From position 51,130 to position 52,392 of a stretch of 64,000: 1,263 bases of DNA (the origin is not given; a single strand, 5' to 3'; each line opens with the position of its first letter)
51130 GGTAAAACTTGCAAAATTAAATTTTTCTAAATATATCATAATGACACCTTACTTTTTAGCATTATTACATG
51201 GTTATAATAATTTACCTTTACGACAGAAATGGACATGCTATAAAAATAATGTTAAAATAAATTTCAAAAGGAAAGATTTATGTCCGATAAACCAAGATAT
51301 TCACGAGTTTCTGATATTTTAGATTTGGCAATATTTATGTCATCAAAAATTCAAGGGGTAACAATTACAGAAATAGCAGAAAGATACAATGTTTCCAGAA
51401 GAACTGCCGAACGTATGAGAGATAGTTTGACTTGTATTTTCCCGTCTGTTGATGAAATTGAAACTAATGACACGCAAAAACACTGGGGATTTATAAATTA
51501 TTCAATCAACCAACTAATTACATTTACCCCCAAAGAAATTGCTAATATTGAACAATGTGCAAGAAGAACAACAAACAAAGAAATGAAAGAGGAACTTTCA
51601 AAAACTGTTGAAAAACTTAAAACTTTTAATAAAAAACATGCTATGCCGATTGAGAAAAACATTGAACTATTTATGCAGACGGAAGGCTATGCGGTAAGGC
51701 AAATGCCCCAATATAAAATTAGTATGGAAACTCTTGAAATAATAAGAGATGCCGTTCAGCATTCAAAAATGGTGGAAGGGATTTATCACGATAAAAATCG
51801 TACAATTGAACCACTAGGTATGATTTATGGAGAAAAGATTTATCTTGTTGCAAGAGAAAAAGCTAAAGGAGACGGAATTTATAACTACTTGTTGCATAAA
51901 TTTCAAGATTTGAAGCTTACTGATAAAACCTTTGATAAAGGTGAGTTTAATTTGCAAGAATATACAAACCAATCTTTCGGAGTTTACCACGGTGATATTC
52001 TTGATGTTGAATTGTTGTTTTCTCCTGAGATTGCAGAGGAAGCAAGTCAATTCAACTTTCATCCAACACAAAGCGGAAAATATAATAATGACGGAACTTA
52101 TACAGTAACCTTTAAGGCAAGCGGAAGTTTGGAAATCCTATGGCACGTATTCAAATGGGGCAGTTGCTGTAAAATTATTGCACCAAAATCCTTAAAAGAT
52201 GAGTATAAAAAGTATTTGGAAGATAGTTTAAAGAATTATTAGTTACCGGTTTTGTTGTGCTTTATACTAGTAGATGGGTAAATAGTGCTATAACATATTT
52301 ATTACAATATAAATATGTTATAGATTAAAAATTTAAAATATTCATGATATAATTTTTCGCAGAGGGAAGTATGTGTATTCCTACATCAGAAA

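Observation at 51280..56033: WYL-regulated three-gene ABC-3C-type conflict system (REase-fold effector, small helical protein, DUF3732-like coiled-coil ABC ATPase)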

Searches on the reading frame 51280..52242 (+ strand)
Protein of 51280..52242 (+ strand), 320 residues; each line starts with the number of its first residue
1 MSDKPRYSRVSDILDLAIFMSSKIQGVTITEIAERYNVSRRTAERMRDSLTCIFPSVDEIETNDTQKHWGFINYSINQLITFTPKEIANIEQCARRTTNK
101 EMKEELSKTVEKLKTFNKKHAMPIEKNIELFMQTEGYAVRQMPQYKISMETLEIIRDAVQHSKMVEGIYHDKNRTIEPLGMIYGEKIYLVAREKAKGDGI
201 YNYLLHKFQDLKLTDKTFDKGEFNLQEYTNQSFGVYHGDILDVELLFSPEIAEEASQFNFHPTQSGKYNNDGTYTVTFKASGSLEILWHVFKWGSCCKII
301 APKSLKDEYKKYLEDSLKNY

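Call 3: search_protein_families(library=pfam, proteins=[window:51280-52242:+], max_evalue=0.01)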
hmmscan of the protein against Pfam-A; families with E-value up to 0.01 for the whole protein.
window:51280-52242:+ (320 aa): 8 families
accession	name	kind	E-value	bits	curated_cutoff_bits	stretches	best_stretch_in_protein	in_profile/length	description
PF25583.1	WCX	-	4.6e-09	36.9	23.9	1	241-315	3-74/76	WCX domain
PF13280.12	WYL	-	4e-06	27.2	21.8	1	150-212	1-69/70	WYL domain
PF13384.12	HTH_23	-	5.5e-05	23.3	24.6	1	23-48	16-39/50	Homeodomain-like domain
PF08279.18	HTH_11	-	0.00046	20.5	25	1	16-45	6-34/55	HTH domain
PF13518.12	HTH_28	-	0.0029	18.1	25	1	23-45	9-31/52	Helix-turn-helix domain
PF07638.17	Sigma70_ECF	-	0.0048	17.3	21.1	0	23-45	148-170/185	ECF sigma factor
PF12728.13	HTH_17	-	0.0082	16.8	27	0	28-48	3-23/51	Helix-turn-helix domain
PF02796.21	HTH_7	-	0.0096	16.5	23.8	0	25-42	20-37/45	Helix-turn-helix domain of resolvase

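Call 4: search_protein_families(library=padloc, proteins=[window:51280-52242:+], max_evalue=0.01)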
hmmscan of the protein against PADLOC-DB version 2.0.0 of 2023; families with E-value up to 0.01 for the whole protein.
window:51280-52242:+ (320 aa): 5 families
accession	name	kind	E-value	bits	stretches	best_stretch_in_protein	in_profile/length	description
PDLC01652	WYL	-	3.3e-25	87.3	1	144-315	12-160/162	"CAS-I,CAS-II,CAS-III,CAS-IV,CAS-V,CAS-VI; associated_signaling"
PDLC01457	WYL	-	8.9e-19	66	1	16-305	9-229/229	"CAS-I,CAS-II,CAS-III,CAS-IV,CAS-V,CAS-VI; associated_signaling"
PDLC01766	Cas3c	-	2.4e-12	43.9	1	23-312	21-308/1009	-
PDLC02317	AbiEii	-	0.0027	14.7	1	140-219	300-380/396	AbiEii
PDLC04133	mad1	-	0.0046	15.2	0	27-46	6-25/60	mads_1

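Call 5: search_protein_families(library=ncbifam, proteins=[window:51280-52242:+], max_evalue=0.01)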
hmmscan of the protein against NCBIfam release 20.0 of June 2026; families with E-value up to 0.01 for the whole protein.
window:51280-52242:+ (320 aa): 2 families
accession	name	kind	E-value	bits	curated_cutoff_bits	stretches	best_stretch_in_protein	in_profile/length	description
TIGR02985.1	Sig70_bacteroi1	subfamily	0.0049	17.1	126.4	0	17-45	121-149/162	RNA polymerase sigma-70 factor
NF033545.0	transpos_IS630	equivalog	0.006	16.1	100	0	23-48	9-34/299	IS630 family transposase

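Call 55: search_solved_structures(query=window:51280-52242:+, max_evalue=10, show_alignments=0)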
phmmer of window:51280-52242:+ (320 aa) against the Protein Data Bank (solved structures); distinct sequences matched with E-value up to 10: 21.
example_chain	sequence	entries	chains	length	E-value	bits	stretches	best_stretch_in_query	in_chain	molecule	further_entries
9pfq_Q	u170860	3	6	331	1.1e-41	146.2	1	5-313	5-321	WYL domain-containing protein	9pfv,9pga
8tp8_A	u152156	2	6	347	1.5e-41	145.8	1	6-313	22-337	DeoR-family transcriptional regulator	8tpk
9cu3_B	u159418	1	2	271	7.1e-30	107.5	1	124-313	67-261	WYL domain-containing protein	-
7tzv_A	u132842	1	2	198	1.1e-28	103.6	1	169-313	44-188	WYL domain-containing protein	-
7u02_B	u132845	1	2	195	1.1e-28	103.5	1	170-313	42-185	WYL domain-containing protein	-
9b0x_G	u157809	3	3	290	0.023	17.1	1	58-126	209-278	ATP synthase subunit gamma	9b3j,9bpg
9lv3_G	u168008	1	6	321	0.3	13.5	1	243-295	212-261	Hemagglutinin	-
9lv1_E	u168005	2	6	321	0.3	13.5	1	243-295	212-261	Hemagglutinin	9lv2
9mb5_A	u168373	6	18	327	0.31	13.4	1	243-295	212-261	Hemagglutinin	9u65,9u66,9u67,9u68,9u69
2jdi_G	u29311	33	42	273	0.33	13.4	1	61-127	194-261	ATP SYNTHASE GAMMA CHAIN | ATP SYNTHASE SUBUNIT GAMMA, MITOCHONDRIAL | ATP synthase F(1) complex subunit gamma, mitochondrial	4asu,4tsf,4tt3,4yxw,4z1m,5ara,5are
1bmf_G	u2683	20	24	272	0.34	13.3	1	61-127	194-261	BOVINE MITOCHONDRIAL F1-ATPASE | ATP SYNTHASE GAMMA CHAIN | BOVINE MITOCHONDRIAL F1-ATPASE SUBUNIT GAMMA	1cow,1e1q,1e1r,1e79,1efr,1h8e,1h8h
6tt7_G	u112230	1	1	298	0.35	13.3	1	61-127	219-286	ATP synthase subunit gamma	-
2w6e_G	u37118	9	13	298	0.36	13.2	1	61-127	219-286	ATP SYNTHASE SUBUNIT GAMMA, MITOCHONDRIAL | ATP synthase F(1) complex subunit gamma, mitochondrial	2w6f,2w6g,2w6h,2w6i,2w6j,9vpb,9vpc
9pex_G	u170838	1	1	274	0.37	13.2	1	62-127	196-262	ATP synthase subunit gamma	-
6d8w_A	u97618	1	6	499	0.38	13.2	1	240-295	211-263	Hemagglutinin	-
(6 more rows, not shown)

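Call 63: search_solved_structures(query=window:51280-52242:+, max_evalue=1e-20, show_alignments=2)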
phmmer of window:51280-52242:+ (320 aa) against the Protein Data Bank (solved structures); distinct sequences matched with E-value up to 1e-20: 5.
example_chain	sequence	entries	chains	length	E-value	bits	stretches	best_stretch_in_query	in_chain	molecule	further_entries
9pfq_Q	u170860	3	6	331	1.1e-41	146.2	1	5-313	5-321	WYL domain-containing protein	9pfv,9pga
8tp8_A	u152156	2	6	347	1.5e-41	145.8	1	6-313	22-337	DeoR-family transcriptional regulator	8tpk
9cu3_B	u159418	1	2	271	7.1e-30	107.5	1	124-313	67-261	WYL domain-containing protein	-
7tzv_A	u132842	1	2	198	1.1e-28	103.6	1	169-313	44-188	WYL domain-containing protein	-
7u02_B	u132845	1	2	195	1.1e-28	103.5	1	170-313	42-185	WYL domain-containing protein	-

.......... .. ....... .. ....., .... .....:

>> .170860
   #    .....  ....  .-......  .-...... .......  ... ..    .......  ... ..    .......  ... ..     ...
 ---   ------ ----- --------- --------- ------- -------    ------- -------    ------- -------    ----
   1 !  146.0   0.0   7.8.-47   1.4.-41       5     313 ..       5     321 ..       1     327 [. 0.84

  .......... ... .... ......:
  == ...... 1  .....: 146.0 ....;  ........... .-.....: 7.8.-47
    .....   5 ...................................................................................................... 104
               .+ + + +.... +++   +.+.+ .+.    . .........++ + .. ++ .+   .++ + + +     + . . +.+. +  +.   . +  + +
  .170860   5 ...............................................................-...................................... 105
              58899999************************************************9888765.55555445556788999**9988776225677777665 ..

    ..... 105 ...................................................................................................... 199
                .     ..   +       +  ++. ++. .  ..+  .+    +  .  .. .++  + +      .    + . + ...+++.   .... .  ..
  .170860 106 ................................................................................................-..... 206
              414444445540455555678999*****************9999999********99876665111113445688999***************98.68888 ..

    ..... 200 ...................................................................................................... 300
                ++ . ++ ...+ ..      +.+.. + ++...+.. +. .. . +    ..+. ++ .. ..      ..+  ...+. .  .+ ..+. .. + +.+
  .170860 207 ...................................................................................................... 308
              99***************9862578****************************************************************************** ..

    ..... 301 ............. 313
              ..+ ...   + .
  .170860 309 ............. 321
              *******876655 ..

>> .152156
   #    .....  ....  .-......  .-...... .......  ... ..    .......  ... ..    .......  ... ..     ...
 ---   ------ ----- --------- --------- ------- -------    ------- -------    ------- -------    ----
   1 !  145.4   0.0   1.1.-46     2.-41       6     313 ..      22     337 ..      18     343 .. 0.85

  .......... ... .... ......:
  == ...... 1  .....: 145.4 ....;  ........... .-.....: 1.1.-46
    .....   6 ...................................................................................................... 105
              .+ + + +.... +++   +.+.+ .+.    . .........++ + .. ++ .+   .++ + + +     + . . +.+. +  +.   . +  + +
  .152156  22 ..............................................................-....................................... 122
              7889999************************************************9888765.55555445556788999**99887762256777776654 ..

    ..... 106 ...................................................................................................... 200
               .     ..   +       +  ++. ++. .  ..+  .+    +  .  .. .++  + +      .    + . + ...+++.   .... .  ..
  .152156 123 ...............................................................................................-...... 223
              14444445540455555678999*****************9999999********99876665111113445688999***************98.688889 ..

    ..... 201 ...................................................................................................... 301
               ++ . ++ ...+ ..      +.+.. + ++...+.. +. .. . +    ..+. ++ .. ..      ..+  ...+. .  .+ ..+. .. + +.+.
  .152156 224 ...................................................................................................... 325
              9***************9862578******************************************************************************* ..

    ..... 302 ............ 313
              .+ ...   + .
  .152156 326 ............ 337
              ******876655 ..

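Call 92: find_homologous_proteins(query=window:51280-52242:+, max_evalue=1e-20)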
Query window:51280-52242:+ (320 aa): 1132 proteins with E <= 1e-20 among 2298 candidates; the best 120 are listed.
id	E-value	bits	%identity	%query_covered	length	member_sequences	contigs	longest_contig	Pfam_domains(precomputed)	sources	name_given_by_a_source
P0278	4.6e-213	724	100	100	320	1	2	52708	PF13280.13,PF25583.2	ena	-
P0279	3.1e-194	662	90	100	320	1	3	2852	PF13384.13,PF13280.13,PF25583.2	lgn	-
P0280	2.0e-189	646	87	100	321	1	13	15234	PF25583.2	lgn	-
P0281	1.4e-188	643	87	100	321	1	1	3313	PF13280.13,PF25583.2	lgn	-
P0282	4.4e-188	642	86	100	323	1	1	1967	PF13280.13,PF25583.2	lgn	-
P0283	9.3e-188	641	87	100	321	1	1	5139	PF13280.13,PF25583.2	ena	-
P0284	7.5e-187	638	87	100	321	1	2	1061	PF25583.2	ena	-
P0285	1.7e-186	637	86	100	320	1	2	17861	PF25583.2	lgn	-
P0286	3.1e-186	636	86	100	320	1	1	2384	PF25583.2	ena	-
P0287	3.4e-186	636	86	100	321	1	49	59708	PF25583.2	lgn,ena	-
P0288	4.1e-186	635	86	100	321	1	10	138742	PF13280.13,PF25583.2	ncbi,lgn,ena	-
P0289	5.9e-186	635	86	100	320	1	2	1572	PF25583.2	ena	-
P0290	1.5e-185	634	86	100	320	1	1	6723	PF13280.13,PF25583.2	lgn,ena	-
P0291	2.1e-185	633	85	100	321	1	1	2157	PF25583.2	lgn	-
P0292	7.2e-185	631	85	100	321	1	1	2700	PF25583.2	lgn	-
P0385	7.5e-179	612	83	100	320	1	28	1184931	PF13280.13,PF25583.2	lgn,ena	-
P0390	1.4e-178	611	82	100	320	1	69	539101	PF13280.13,PF25583.2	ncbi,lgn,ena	-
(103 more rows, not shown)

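Call 93: find_encoding_contigs(protein=P0390, flank=6000, max_places=5)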
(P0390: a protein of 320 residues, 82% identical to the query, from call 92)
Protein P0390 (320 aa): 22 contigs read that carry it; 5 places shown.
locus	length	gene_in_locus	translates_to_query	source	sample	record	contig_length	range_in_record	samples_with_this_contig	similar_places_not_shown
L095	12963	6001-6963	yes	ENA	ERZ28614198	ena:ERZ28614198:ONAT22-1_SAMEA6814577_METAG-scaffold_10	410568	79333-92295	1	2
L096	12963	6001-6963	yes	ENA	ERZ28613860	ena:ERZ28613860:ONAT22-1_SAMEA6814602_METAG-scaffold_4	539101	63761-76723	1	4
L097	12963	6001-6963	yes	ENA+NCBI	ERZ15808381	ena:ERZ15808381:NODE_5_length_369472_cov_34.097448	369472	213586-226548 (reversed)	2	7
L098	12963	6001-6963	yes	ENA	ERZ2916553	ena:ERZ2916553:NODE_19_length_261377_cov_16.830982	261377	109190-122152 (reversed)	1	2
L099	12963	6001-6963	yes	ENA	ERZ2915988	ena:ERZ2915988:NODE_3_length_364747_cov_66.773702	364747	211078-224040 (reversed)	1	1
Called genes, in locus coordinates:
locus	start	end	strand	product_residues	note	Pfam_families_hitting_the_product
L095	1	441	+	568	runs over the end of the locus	PF00654:Voltage_CLC, PF00571:CBS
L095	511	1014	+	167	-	PF00881:Nitroreductase, PF14512:TM1586_NiRdase (weak), PF00881:Nitroreductase, PF14512:TM1586_NiRdase (weak)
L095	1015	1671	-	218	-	PF00892:EamA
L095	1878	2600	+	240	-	PF14512:TM1586_NiRdase (faint), PF00881:Nitroreductase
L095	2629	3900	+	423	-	PF06123:CreD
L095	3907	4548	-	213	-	PF00702:Hydrolase, PF12710:HAD, PF13419:HAD_2, PF13242:Hydrolase_like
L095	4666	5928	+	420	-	-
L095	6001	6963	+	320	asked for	PF13280:WYL (weak), PF25583:WCX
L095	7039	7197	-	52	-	-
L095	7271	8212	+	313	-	PF12844:HTH_19 (weak), PF13560:HTH_31 (faint), PF01381:HTH_3, PF07022:Phage_CI_repr (faint), PF01381:HTH_3 (weak), PF12844:HTH_19, PF00717:Peptidase_S24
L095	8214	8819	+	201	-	-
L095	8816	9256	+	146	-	PF16747:Adhesin_E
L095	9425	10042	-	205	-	-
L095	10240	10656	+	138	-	-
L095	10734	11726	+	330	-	PF14020:DUF4236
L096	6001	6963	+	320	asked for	PF13280:WYL (weak), PF25583:WCX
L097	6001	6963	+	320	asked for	PF13280:WYL (weak), PF25583:WCX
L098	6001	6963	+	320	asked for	PF13280:WYL (weak), PF25583:WCX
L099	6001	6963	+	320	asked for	PF13280:WYL (weak), PF25583:WCX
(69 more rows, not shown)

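Call 94: find_encoding_contigs(protein=P0385, flank=6000, max_places=4)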
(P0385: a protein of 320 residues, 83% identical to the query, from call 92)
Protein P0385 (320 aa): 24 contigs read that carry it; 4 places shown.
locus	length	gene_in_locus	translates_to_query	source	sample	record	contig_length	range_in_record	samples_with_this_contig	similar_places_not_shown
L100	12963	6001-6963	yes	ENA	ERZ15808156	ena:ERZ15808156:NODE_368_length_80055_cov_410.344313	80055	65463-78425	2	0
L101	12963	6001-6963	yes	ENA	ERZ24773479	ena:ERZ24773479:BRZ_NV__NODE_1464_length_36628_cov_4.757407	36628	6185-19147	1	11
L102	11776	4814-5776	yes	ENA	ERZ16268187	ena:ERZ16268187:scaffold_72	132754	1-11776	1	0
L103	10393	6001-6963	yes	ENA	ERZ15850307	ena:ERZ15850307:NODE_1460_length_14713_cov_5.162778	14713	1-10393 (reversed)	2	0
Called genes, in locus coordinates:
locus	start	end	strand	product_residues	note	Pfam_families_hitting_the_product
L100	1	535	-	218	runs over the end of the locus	PF00892:EamA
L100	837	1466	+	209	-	PF14512:TM1586_NiRdase (faint), PF00881:Nitroreductase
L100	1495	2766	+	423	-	PF06123:CreD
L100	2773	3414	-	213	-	PF00702:Hydrolase, PF12710:HAD, PF13419:HAD_2, PF13242:Hydrolase_like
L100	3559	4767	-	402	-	-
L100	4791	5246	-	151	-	-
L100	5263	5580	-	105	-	PF14903:WG_beta_rep (faint)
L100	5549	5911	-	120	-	PF14903:WG_beta_rep (faint)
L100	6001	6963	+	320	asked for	PF13280:WYL (weak), PF25583:WCX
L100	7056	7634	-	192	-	-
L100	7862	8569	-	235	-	PF08378:NERD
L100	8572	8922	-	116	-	-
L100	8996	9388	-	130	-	-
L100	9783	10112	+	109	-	PF00893:Multi_Drug_Res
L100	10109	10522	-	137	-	-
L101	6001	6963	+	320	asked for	PF13280:WYL (weak), PF25583:WCX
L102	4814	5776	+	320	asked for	PF13280:WYL (weak), PF25583:WCX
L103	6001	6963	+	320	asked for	PF13280:WYL (weak), PF25583:WCX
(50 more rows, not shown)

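Call 95: find_encoding_contigs(protein=P0287, flank=6000, max_places=4)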
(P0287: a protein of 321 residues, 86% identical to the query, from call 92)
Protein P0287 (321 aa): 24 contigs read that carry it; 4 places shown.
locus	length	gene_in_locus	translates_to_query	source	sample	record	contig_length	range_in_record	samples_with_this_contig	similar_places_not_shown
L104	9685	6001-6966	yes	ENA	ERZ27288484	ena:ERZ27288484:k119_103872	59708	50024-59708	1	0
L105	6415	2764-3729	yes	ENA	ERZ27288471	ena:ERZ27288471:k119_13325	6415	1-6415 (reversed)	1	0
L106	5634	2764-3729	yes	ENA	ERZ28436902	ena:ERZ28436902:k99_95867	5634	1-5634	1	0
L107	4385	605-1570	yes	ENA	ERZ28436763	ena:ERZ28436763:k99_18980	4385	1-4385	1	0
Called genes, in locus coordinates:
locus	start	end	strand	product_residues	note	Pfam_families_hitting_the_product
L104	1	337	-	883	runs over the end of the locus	PF01411:tRNA-synt_2c, PF07973:tRNA_SAD, PF02272:DHHA1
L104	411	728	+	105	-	PF00893:Multi_Drug_Res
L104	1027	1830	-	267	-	PF00149:Metallophos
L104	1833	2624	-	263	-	-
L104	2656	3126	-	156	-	-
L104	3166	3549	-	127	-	-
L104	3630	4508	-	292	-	-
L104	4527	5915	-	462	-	PF07661:MORN_2 (faint)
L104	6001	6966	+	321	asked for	PF25583:WCX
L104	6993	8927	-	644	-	PF13175:AAA_15, PF13304:AAA_21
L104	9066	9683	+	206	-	?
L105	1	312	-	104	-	?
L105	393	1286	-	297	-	-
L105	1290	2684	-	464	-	PF07661:MORN_2 (faint)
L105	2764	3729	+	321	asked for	PF25583:WCX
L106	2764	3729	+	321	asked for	PF25583:WCX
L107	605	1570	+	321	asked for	PF25583:WCX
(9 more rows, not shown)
